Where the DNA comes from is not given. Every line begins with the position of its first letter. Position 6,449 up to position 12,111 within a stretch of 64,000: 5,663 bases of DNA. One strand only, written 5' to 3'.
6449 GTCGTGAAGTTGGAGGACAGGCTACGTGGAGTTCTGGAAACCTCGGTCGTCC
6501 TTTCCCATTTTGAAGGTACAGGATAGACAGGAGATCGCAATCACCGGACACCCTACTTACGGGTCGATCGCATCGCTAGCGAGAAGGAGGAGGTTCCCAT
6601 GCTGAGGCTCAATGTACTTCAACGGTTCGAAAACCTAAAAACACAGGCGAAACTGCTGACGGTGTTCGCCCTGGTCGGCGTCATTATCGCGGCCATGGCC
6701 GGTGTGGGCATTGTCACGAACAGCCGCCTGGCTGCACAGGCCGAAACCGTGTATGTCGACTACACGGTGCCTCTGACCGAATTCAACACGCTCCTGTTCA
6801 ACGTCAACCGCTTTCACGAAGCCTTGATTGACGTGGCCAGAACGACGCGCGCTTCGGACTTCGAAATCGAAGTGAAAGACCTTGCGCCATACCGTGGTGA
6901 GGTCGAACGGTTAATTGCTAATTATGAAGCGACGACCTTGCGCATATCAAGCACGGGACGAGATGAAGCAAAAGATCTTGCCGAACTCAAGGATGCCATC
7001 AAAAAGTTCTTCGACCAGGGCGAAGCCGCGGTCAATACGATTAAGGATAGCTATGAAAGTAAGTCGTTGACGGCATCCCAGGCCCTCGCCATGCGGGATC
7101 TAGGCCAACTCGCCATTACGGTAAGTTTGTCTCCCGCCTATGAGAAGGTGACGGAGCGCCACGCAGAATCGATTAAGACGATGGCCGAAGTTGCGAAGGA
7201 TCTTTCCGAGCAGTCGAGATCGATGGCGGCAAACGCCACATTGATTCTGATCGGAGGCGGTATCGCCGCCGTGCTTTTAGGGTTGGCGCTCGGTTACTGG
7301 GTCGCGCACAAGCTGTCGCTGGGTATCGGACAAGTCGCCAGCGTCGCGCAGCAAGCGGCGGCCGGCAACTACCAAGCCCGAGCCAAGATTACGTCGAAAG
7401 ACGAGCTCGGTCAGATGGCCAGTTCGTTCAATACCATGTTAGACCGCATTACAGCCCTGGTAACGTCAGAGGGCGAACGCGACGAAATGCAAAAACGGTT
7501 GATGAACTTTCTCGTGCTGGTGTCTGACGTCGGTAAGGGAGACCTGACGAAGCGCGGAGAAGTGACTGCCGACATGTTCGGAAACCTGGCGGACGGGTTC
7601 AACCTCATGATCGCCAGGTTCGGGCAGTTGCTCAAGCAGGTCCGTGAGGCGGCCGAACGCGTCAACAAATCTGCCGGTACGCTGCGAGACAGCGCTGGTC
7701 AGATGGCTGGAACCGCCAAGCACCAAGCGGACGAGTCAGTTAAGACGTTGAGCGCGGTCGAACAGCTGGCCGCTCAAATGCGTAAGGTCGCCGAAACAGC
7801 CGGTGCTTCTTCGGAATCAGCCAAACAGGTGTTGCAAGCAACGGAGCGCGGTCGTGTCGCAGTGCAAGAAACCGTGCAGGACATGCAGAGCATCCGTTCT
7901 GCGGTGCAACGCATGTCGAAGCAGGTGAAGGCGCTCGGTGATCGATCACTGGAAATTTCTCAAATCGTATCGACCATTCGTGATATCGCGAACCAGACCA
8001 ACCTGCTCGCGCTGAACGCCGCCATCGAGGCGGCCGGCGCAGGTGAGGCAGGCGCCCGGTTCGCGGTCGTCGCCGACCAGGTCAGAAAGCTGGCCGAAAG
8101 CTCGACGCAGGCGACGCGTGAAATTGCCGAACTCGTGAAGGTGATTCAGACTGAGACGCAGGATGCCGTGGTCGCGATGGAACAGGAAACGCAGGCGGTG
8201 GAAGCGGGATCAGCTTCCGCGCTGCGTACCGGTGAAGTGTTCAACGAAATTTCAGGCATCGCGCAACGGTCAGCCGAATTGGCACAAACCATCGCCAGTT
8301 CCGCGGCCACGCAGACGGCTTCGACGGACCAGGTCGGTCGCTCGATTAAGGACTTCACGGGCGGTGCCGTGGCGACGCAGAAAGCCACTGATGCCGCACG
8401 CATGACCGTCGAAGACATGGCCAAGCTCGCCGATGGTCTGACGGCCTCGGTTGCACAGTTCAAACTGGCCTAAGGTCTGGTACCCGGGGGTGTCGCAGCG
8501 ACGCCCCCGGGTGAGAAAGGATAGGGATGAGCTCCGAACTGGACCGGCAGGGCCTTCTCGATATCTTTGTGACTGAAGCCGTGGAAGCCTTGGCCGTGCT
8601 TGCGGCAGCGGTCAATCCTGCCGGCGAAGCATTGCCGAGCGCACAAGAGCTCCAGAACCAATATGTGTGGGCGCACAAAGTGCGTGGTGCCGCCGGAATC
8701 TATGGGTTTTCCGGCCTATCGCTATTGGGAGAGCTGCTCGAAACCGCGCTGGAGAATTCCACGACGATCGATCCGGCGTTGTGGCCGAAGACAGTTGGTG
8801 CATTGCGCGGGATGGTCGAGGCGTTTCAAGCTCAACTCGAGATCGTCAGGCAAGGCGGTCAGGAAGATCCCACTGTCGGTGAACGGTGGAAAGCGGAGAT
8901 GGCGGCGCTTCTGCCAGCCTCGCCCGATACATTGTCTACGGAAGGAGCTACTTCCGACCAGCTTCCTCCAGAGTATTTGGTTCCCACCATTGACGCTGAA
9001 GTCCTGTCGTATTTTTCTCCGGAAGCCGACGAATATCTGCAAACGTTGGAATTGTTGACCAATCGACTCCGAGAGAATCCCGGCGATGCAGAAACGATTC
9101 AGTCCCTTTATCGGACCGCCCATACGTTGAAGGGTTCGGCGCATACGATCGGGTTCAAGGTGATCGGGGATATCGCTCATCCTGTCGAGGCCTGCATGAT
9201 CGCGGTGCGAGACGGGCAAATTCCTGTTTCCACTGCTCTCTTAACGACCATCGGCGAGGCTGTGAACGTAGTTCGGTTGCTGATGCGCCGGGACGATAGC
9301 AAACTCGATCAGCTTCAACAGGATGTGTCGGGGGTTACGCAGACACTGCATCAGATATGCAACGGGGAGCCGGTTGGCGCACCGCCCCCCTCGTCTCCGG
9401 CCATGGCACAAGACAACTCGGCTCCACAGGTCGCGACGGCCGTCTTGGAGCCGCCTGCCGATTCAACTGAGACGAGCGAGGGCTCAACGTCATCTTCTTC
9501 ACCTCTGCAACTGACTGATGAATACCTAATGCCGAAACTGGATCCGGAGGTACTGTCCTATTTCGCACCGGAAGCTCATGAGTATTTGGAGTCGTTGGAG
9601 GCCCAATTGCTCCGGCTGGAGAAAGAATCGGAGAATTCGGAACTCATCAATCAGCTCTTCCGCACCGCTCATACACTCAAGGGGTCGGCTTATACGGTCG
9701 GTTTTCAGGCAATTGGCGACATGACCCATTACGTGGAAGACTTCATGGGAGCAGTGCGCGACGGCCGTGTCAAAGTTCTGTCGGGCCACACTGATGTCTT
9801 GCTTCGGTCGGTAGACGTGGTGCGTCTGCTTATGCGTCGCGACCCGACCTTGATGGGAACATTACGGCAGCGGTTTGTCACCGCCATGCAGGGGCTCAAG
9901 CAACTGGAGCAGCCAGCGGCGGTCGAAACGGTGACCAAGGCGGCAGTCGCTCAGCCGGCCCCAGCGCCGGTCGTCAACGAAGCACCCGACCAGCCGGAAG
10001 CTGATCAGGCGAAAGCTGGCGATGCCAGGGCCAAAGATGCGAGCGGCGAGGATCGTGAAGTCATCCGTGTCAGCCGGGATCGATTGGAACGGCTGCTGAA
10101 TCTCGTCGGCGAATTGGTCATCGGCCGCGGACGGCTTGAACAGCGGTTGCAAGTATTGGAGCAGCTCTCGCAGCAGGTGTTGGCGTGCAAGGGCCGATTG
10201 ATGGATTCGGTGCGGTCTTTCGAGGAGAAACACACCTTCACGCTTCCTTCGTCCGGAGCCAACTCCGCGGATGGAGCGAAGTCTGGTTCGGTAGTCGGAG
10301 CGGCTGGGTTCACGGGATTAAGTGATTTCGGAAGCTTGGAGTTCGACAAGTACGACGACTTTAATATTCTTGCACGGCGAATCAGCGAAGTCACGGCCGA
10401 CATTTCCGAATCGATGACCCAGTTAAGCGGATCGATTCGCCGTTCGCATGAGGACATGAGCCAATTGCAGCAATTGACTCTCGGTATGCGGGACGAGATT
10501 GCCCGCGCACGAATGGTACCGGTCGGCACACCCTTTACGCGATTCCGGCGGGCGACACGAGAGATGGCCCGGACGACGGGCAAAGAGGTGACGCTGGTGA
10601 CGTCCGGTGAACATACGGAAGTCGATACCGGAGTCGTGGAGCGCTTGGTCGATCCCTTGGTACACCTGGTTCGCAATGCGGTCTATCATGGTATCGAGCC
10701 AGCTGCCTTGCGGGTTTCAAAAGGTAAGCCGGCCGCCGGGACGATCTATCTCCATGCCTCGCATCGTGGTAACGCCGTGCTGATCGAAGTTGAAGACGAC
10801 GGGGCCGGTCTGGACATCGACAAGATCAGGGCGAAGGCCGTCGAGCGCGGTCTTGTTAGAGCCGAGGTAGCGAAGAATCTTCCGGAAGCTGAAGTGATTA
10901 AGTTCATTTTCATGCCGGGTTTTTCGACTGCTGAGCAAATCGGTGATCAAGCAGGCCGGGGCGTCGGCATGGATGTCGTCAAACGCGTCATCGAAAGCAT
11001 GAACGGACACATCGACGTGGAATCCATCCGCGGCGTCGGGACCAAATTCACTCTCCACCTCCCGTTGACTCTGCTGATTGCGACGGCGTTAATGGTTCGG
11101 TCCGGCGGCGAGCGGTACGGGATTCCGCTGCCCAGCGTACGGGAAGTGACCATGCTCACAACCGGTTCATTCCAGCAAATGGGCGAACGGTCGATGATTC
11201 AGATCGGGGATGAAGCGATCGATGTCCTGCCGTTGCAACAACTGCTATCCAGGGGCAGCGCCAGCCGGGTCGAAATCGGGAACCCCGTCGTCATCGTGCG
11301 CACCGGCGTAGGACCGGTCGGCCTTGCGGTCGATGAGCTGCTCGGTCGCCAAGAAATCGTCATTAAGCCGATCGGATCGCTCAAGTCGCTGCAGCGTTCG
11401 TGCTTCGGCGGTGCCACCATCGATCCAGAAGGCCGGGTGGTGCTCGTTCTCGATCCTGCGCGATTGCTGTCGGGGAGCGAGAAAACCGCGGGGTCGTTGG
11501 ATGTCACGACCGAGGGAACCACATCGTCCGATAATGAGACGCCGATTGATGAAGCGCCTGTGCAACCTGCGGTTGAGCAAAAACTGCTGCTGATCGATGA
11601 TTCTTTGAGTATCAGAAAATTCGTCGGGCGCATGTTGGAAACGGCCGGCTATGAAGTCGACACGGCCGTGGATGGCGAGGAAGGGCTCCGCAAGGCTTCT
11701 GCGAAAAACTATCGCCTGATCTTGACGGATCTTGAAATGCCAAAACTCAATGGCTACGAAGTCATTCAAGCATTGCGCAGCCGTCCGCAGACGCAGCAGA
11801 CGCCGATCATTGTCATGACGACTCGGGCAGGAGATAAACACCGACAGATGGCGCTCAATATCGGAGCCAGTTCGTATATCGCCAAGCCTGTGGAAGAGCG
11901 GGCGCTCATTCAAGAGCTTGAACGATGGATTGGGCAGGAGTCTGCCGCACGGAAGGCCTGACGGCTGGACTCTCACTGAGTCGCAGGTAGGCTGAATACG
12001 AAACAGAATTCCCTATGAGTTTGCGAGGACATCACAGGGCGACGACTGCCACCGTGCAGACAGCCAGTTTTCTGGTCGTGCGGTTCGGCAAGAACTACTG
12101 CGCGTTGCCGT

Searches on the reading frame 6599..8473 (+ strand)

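Call 53: search_protein_families(library=pfam, proteins=[window:6599-8473:+])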
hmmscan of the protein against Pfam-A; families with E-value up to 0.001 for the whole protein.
window:6599-8473:+ (624 aa): 3 families
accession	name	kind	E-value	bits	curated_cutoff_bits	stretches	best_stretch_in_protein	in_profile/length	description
PF00015.26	MCPsignal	-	6e-38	130.8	34.6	1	428-585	10-167/172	Methyl-accepting chemotaxis protein (MCP) signalling domain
PF00672.30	HAMP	-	1.3e-12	48.3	25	1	234-285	1-52/53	HAMP domain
PF12729.13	4HB_MCP_1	-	1.2e-11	45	27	1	12-208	1-179/181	Four helix bundle sensory module for signal transduction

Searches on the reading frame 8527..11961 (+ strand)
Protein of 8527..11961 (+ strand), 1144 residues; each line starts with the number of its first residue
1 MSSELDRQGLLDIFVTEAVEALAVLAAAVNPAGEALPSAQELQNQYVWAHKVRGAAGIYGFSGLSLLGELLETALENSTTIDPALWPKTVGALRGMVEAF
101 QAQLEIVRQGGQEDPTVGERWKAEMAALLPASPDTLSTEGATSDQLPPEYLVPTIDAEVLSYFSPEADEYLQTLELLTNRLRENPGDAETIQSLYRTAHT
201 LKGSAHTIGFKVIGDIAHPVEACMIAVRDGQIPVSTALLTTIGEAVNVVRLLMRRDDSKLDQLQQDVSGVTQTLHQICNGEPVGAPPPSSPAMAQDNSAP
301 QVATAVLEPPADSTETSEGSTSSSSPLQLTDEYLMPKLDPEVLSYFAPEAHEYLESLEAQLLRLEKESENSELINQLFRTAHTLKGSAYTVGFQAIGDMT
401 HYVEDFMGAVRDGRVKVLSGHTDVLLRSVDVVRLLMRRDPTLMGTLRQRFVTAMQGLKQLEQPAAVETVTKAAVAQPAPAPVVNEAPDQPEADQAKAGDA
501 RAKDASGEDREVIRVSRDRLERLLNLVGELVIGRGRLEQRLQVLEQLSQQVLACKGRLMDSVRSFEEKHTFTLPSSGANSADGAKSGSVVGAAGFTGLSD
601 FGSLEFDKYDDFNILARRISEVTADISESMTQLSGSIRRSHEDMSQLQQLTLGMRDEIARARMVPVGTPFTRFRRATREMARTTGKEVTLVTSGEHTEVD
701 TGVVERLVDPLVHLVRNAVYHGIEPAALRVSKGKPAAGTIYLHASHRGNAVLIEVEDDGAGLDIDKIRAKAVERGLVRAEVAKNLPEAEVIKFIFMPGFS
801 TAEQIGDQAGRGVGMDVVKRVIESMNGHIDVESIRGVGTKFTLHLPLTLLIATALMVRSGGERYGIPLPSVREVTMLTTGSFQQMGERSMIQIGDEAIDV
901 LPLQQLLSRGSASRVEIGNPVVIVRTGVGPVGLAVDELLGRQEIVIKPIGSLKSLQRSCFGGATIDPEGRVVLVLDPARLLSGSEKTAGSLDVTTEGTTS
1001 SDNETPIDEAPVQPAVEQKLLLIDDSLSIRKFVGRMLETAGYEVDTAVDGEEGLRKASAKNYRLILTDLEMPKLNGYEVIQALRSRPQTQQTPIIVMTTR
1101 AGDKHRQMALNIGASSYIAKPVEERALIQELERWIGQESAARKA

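Call 53: search_protein_families(library=pfam, proteins=[window:8527-11961:+])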
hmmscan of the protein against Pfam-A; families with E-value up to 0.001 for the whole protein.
window:8527-11961:+ (1144 aa): 5 families
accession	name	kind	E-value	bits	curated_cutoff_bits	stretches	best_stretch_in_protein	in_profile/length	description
PF01627.28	Hpt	-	2.9e-37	127.2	24.6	3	341-427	1-76/84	Hpt domain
PF00072.30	Response_reg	-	7.4e-26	90.9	30.2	1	1021-1131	2-110/111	Response regulator receiver domain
PF01584.24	CheW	-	1.4e-20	73.8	23.5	1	854-982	2-135/138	CheW-like domain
PF02518.31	HATPase_c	-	9.1e-18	65.2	26.4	1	709-848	4-110/111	Histidine kinase-, DNA gyrase B-, and HSP90-like ATPase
PF02895.20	H-kinase_dim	-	5e-09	36.9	23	1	511-550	2-41/68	Signal transducing histidine kinase, homodimeric domain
